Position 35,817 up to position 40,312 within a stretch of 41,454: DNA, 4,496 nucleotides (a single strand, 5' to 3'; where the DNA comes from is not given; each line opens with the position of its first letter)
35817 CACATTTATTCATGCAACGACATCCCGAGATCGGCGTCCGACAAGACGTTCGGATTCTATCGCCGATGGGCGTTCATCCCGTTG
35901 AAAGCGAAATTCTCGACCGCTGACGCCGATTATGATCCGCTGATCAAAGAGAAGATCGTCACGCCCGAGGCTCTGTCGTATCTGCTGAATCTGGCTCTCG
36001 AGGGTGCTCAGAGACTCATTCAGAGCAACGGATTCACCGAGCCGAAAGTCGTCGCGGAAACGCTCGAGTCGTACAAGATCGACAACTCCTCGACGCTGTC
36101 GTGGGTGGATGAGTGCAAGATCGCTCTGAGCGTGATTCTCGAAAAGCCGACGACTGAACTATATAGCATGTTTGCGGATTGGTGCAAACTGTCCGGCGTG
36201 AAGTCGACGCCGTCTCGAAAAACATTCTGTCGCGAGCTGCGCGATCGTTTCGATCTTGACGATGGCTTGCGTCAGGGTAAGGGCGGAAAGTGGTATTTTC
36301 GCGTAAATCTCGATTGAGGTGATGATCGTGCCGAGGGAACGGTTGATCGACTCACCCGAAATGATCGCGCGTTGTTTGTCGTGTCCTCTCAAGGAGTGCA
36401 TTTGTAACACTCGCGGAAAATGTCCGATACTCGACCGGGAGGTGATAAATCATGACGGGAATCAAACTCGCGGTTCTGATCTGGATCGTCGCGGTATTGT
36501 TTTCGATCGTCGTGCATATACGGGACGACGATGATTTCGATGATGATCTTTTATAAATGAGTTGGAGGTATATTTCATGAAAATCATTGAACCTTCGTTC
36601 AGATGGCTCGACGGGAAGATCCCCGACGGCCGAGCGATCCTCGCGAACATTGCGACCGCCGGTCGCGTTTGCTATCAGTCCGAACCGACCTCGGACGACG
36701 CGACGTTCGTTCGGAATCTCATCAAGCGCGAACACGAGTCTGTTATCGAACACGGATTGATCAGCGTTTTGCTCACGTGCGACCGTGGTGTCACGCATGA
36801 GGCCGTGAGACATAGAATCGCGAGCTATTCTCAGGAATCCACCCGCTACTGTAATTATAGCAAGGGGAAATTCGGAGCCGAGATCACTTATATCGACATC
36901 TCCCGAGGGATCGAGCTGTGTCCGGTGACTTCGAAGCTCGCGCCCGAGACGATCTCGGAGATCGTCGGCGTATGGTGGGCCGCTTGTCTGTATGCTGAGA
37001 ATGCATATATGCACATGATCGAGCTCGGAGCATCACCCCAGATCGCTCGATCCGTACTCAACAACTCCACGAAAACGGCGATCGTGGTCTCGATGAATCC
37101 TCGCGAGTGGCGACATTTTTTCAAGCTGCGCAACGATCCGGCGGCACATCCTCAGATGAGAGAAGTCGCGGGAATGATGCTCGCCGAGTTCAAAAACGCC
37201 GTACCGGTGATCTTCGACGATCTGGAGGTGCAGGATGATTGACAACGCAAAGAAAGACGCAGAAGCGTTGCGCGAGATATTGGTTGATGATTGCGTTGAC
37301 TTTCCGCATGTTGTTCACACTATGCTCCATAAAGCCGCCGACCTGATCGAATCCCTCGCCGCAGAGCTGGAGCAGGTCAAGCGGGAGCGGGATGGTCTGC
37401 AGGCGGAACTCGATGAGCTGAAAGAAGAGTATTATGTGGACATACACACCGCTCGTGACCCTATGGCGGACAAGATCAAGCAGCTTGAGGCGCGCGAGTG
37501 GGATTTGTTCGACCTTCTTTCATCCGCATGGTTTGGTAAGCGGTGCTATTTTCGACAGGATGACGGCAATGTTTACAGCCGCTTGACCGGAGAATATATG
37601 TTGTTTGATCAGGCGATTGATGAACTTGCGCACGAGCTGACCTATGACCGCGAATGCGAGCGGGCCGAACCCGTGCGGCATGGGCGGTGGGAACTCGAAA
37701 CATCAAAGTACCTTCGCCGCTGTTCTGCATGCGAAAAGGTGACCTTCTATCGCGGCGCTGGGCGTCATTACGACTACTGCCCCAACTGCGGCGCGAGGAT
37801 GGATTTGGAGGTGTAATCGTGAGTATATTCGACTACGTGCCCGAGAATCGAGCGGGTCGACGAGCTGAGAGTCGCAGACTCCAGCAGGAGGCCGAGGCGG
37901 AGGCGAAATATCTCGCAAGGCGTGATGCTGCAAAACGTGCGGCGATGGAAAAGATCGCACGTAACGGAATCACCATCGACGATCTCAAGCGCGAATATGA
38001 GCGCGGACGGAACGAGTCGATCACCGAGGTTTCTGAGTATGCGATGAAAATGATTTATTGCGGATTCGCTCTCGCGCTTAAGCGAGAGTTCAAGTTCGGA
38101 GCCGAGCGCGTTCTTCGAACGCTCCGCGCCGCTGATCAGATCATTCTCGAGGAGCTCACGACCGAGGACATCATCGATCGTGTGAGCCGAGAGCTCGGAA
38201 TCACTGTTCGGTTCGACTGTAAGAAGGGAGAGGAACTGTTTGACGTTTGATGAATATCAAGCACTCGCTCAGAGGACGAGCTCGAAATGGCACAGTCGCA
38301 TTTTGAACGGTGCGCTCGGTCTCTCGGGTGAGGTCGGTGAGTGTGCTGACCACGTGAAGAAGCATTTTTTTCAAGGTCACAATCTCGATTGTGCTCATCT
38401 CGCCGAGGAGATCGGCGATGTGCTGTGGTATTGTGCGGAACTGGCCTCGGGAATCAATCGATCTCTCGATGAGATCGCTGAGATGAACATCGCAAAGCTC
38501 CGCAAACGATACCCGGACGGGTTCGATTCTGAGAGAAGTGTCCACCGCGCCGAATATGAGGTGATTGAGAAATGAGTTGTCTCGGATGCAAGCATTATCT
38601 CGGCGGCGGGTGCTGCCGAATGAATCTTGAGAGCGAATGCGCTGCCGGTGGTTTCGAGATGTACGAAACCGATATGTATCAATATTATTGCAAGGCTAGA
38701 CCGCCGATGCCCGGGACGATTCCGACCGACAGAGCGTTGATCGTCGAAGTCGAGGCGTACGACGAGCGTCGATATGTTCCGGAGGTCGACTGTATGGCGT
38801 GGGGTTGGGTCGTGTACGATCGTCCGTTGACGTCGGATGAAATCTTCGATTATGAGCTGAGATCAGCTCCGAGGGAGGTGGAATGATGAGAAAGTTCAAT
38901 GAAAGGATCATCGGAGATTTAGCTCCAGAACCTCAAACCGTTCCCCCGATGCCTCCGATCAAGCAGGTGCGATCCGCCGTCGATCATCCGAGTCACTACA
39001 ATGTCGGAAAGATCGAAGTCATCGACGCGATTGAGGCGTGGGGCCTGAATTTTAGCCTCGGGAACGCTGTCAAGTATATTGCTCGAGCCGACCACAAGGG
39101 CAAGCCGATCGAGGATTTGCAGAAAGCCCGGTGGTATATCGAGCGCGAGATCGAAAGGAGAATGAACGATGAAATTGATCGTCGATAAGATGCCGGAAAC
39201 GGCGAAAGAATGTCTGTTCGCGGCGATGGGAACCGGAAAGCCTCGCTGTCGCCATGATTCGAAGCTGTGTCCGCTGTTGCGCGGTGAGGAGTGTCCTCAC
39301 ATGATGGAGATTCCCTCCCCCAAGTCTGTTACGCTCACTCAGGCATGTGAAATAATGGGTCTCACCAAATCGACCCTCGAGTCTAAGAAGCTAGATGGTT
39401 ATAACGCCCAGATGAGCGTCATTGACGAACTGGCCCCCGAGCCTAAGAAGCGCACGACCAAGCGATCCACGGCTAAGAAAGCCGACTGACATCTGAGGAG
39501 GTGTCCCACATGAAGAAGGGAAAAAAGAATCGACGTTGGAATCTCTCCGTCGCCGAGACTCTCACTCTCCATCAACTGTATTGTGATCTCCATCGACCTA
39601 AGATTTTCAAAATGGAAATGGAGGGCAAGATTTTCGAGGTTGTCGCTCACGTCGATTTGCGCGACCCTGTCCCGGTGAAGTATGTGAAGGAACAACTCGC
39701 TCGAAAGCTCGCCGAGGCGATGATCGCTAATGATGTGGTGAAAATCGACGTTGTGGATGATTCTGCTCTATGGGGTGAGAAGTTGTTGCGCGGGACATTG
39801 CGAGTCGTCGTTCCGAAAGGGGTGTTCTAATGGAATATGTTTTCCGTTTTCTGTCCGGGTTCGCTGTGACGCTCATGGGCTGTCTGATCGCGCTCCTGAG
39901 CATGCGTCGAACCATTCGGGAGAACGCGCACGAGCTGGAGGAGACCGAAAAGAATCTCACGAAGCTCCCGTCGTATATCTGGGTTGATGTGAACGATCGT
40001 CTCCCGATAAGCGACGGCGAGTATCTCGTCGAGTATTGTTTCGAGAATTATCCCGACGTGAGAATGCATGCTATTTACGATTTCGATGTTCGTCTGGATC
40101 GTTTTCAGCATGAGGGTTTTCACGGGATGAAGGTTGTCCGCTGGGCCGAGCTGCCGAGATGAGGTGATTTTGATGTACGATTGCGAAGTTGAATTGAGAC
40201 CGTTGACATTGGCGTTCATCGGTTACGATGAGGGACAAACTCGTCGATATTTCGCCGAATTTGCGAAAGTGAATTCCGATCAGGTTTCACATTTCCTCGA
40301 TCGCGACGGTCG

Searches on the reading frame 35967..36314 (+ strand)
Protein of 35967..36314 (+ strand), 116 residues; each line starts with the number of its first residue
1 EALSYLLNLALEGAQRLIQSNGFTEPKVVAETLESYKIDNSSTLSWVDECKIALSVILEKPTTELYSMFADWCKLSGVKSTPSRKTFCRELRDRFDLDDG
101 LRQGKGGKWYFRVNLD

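Call 97: search_solved_structures(query=window:35967-36314:+, max_evalue=10, show_alignments=2)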
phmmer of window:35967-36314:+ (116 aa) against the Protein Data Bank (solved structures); distinct sequences matched with E-value up to 10: 5.
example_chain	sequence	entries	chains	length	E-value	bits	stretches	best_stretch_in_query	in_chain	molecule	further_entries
30ga_A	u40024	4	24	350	0.034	17.5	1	19-112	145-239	Cas7.1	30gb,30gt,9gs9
8grq_K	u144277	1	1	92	0.75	13.2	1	44-97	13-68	Breast cancer type 1 susceptibility protein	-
1jm7_A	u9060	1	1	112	0.85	13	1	43-97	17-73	BREAST CANCER TYPE 1 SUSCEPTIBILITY PROTEIN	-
7lyb_M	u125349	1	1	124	1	12.7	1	43-96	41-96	Isoform 7 of Breast cancer type 1 susceptibility protein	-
5e4r_A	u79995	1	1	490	1.1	12.6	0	42-97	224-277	Ketol-acid reductoisomerase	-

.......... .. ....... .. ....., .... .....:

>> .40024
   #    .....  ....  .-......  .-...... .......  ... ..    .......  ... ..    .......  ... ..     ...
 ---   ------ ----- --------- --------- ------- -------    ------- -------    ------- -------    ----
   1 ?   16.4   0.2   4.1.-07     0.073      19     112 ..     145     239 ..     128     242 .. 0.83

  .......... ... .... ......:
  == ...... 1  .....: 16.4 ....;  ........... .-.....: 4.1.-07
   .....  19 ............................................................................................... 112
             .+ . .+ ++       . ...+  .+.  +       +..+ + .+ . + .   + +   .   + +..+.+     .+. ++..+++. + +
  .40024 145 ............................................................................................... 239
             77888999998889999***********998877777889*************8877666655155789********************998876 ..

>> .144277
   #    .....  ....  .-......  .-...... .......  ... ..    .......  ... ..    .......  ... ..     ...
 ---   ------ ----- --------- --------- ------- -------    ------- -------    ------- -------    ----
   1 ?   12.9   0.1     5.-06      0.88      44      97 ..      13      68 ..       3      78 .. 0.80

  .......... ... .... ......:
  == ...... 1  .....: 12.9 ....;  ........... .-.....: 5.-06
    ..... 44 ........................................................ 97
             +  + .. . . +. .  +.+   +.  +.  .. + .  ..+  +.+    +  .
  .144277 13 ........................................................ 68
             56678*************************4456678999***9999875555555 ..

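Call 101: predict_structure(protein=window:35967-36314:+)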
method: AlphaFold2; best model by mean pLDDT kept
length: 116 residues; sequences in the alignment: 1
mean_pLDDT: 51.4   pTM: 0.34
mean pLDDT of the five models: 51.4, 49.9, 48.0, 45.2, 43.2
residues with pLDDT >= 90: 0; 70-90: 5; 50-70: 52; < 50: 59
segments of 3 or more residues with pLDDT < 50: 1-9, 17-44, 46-48, 99-105, 107-116
pLDDT, mean of each block of 10 residues (from residue 1): 44 50 46 43 47 52 61 68 65 52 46 37
secondary structure, 60 per line:
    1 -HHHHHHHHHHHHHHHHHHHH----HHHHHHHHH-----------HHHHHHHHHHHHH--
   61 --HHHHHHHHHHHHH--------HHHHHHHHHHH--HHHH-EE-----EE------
elements in order: H2-21 H26-34 H46-58 H63-75 H84-94 H97-100

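Call 102: find_homologous_proteins(query=window:35967-36314:+, max_evalue=0.001)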
Query window:35967-36314:+ (116 aa): 4 proteins with E <= 0.001 among 10 candidates.
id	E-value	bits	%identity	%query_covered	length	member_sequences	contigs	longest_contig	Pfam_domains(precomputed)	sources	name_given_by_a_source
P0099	7.6e-41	157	86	68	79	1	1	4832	-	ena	-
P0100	2.2e-26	110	54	96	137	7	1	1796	-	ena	-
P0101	5.3e-25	106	46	99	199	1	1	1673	PF19263.6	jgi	jgi:putative DNA primase/helicase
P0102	2.3e-13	68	84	37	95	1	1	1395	PF09361.16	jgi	jgi:hypothetical protein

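Call 111: predict_structure(alignment_id=A5)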
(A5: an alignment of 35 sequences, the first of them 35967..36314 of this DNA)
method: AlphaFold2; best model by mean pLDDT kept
length: 116 residues; sequences in the alignment: 35
mean_pLDDT: 81.9   pTM: 0.61
mean pLDDT of the five models: 81.9, 81.7, 80.7, 80.5, 79.3
residues with pLDDT >= 90: 30; 70-90: 66; 50-70: 20; < 50: 0
segments of 3 or more residues with pLDDT < 50: none
pLDDT, mean of each block of 10 residues (from residue 1): 71 74 65 68 87 90 93 87 89 89 88 82
secondary structure, 60 per line:
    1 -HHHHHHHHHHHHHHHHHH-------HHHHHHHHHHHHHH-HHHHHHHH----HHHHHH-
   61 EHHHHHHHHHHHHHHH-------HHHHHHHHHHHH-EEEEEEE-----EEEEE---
elements in order: H2-19 H27-40 H42-49 H54-59 H62-76 H84-95 E97-103 E109-113

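Call 114: fold_search(model_id=the predicted structure, library=pdb)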
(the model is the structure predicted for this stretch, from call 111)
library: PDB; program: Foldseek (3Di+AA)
matches with E <= 10: 490; with E <= 0.001: 0
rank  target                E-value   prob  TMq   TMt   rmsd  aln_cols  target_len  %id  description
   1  3mwm_B                2.0e-01  0.35  0.27  0.25   6.4        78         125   18  Graded expression of zinc-responsive genes through two regulatory zinc-binding sites in Zur (released 2011-03-16)
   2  3mwm_A                2.1e-01  0.33  0.27  0.25   6.4        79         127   18  Graded expression of zinc-responsive genes through two regulatory zinc-binding sites in Zur (released 2011-03-16)
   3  7vo0_G                2.8e-01  0.44  0.27  0.25   4.7        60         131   20  Streptomyces coelicolor zinc uptake regulator complexed with zinc and DNA (trimer of dimers) (released 2022-08-03)
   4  7cte_B                2.8e-01  0.28  0.29  0.14   9.7       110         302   16  Human Origin Recognition Complex, ORC2-5 (released 2021-01-06)
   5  5c8h                  2.9e-01  0.35  0.30  0.32   5.8        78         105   18  Crystal structure of ORC2 C-terminal domain (released 2015-07-08)
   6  5a48_A                3.3e-01  0.33  0.32  0.39   8.9        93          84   14  Crystal structure of the LOTUS domain (aa 139-240) of Drosophila Oskar in P65 (released 2015-07-22)
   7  8zjr_M                3.6e-01  0.75  0.33  0.45   3.0        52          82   21  Structure of nucleosome-bound RFX5 complex (released 2025-08-13)
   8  8jko_C                4.3e-01  0.13  0.20  0.21   6.5        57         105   16  T95R mutant IRF4 DNA-binding domain bound to an DNA containing GATA motif (released 2023-09-20)
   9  9toy_B                4.6e-01  0.20  0.24  0.24   6.2        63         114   13  Investigating the binding mechanism of Interferon Regulatory Factor 4 to DNA in the context of Multiple Myeloma (released 2026-03-11)
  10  1f9n_A                4.9e-01  0.41  0.29  0.24   4.9        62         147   14  CRYSTAL STRUCTURE OF AHRC, THE ARGININE REPRESSOR/ACTIVATOR PROTEIN FROM BACILLUS SUBTILIS (released 2002-02-27)
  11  5cd8_D                4.9e-01  0.33  0.32  0.44   5.7        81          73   15  Crystal structure of the NTD of Drosophila Oskar protein (released 2015-09-02)
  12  9qbd_B                5.2e-01  0.23  0.26  0.28   4.9        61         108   11  Crystal structure of Brachyspira hampsonii PadR with Leu88 replaced by 3-aminotyrosine (released 2026-03-11)
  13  8jko_D                5.2e-01  0.14  0.23  0.24   6.7        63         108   14  T95R mutant IRF4 DNA-binding domain bound to an DNA containing GATA motif (released 2023-09-20)
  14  1dp7_P                5.6e-01  0.66  0.34  0.50   3.6        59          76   19  COCRYSTAL STRUCTURE OF RFX-DBD IN COMPLEX WITH ITS COGNATE X-BOX BINDING SITE (released 2000-03-06)
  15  8rwv_B                5.6e-01  0.18  0.32  0.16   7.1       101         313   16  Human OCCM DNA licensing intermediate (released 2025-02-05)
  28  1ka8_A                7.7e-01  0.44  0.31  0.35   4.7        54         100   20  Crystal Structure of the Phage P4 Origin-Binding Domain (released 2002-04-17)
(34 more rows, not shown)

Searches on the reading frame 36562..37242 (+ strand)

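Call 50: search_protein_families(library=pfam, proteins=[window:36562-37242:+], max_evalue=0.01)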
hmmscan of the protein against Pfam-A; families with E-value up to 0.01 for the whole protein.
window:36562-37242:+ (226 aa): 1 family
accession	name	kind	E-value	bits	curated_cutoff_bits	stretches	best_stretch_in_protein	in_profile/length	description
PF02511.20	Thy1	-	6e-46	157.1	24.8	1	29-216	12-191/191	Thymidylate synthase complementing protein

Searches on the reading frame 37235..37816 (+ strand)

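Call 50: search_protein_families(library=pfam, proteins=[window:37235-37816:+], max_evalue=0.01)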
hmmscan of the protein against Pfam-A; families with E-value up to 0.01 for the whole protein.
window:37235-37816:+ (193 aa): 7 families
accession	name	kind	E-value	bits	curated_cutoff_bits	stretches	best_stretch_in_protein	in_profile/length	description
PF08772.16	Zn_ribbon_NOB1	-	0.0025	18.3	24.9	1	157-187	5-31/72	Nin one binding (NOB1) Zn-ribbon like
PF00038.26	Filament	-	0.0026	17.9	40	1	31-88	219-276/313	Intermediate filament protein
PF02183.23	HALZ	-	0.0036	17.9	28.1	1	39-64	15-40/43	Homeobox associated leucine zipper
PF06005.17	ZapB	-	0.0053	17.6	31.5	0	32-65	14-47/71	Cell division protein ZapB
PF09297.16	Zn_ribbon_NUD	-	0.0069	16.5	24.8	0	178-191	2-15/32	NADH pyrophosphatase zinc ribbon domain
PF25764.1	KIF21A_4th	-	0.0084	16.2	33.1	0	28-87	53-112/183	KIF21A-like domain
PF04822.18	Takusan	-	0.0093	16.3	28.1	0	28-65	9-46/85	Takusan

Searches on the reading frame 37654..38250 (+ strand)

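Call 50: search_protein_families(library=pfam, proteins=[window:37654-38250:+], max_evalue=0.01)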
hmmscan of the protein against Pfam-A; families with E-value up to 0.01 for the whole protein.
window:37654-38250:+ (198 aa): 1 family
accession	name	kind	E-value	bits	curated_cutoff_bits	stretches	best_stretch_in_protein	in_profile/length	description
PF20079.4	DUF6474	-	0.0032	17.8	27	1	58-160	3-89/216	Family of unknown function (DUF6474)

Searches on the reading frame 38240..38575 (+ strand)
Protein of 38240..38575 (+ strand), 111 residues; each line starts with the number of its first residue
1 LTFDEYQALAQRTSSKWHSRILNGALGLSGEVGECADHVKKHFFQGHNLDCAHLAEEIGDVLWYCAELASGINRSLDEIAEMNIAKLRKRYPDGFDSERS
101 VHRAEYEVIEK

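Call 50: search_protein_families(library=pfam, proteins=[window:38240-38575:+], max_evalue=0.01)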
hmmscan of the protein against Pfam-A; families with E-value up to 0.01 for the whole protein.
window:38240-38575:+ (111 aa): 2 families
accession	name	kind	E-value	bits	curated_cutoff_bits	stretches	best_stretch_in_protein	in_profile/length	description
PF03819.22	MazG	-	2.6e-09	37.7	22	1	27-95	9-74/74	MazG nucleotide pyrophosphohydrolase domain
PF12643.12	MazG-like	-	0.0078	16.9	27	0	48-98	28-79/85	MazG-like family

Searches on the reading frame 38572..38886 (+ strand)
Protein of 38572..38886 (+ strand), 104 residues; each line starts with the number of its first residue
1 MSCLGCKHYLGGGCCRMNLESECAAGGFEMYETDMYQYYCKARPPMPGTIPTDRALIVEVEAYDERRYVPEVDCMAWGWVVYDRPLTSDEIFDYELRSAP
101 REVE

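Call 50: search_protein_families(library=pfam, proteins=[window:38572-38886:+], max_evalue=0.01)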
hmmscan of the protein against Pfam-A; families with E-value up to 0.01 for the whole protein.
window:38572-38886:+ (104 aa): 1 family
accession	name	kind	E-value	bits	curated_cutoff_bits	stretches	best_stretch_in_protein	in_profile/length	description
PF18789.6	DarA_C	-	2.9e-18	66.6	27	1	34-100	2-69/70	Defence against restriction A C-terminal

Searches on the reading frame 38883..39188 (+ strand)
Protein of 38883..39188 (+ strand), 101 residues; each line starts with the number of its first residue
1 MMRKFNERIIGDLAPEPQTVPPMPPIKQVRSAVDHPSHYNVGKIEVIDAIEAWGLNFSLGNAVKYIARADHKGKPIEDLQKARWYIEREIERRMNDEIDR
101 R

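Call 50: search_protein_families(library=pfam, proteins=[window:38883-39188:+], max_evalue=0.01)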
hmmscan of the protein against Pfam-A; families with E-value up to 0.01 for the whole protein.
window:38883-39188:+ (101 aa): 1 family
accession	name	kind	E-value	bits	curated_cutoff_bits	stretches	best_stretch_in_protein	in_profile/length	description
PF11753.13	DUF3310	-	1.4e-19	70.3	24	1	33-87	1-60/60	Protein of unknwon function (DUF3310)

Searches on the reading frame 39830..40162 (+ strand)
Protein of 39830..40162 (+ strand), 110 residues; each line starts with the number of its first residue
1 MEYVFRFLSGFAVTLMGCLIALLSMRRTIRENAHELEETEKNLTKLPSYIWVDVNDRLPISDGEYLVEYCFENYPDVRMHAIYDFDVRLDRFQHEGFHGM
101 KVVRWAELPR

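Call 50: search_protein_families(library=pfam, proteins=[window:39830-40162:+], max_evalue=0.01)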
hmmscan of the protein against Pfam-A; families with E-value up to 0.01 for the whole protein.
window:39830-40162:+ (110 aa): 1 family
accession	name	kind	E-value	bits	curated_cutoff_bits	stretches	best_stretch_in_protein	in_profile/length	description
PF06305.16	LapA_dom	-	0.0025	18.1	28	1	7-43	27-63/64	Lipopolysaccharide assembly protein A domain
